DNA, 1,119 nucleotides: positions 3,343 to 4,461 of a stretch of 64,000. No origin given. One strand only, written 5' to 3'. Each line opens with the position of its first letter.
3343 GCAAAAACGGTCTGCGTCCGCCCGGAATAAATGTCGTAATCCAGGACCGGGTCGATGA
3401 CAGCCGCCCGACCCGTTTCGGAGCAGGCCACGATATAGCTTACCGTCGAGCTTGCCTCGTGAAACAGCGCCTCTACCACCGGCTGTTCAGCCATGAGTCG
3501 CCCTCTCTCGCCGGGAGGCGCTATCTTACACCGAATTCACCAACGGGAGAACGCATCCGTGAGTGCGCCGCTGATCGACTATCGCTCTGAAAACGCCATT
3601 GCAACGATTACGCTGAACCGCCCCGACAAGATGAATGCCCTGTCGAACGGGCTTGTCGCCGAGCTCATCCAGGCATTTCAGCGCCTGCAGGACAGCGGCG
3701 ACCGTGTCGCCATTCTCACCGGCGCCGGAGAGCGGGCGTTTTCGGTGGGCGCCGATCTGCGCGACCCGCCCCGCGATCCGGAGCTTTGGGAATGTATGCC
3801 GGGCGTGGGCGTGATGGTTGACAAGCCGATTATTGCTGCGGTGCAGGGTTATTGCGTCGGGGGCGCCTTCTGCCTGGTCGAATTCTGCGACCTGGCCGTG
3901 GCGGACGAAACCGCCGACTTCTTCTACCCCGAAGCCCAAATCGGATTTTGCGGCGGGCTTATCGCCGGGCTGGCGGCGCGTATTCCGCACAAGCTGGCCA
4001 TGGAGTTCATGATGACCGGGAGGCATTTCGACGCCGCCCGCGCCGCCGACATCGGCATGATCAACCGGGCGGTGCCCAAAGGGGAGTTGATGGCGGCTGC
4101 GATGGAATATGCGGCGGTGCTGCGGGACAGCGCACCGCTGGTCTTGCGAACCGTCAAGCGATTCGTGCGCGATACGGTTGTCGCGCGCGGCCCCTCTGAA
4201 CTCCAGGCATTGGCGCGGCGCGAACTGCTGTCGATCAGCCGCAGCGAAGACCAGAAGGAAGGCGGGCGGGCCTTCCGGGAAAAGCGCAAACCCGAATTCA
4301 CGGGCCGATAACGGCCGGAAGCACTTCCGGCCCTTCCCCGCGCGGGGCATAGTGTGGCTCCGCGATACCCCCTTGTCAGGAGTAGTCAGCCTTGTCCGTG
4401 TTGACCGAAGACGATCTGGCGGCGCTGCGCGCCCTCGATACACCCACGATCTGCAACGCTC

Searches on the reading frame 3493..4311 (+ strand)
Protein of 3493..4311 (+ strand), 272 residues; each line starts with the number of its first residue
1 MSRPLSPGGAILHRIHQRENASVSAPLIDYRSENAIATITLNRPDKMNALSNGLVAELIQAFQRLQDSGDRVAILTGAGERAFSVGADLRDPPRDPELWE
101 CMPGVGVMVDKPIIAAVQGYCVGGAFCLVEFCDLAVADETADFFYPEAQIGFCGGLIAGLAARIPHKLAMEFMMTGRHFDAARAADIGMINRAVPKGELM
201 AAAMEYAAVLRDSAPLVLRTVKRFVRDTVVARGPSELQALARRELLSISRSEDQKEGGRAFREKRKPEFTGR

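Call 42: search_protein_families(library=pfam, proteins=[window:3493-4311:+], max_evalue=0.00001)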
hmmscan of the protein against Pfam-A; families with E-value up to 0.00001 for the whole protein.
window:3493-4311:+ (272 aa): 2 families
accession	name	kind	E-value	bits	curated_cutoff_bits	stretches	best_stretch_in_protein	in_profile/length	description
PF00378.25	ECH_1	-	5.1e-51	173.9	27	1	32-271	2-250/251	Enoyl-CoA hydratase/isomerase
PF16113.10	ECH_2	-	7.1e-22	78.8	27.2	2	109-238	86-216/335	Enoyl-CoA hydratase/isomerase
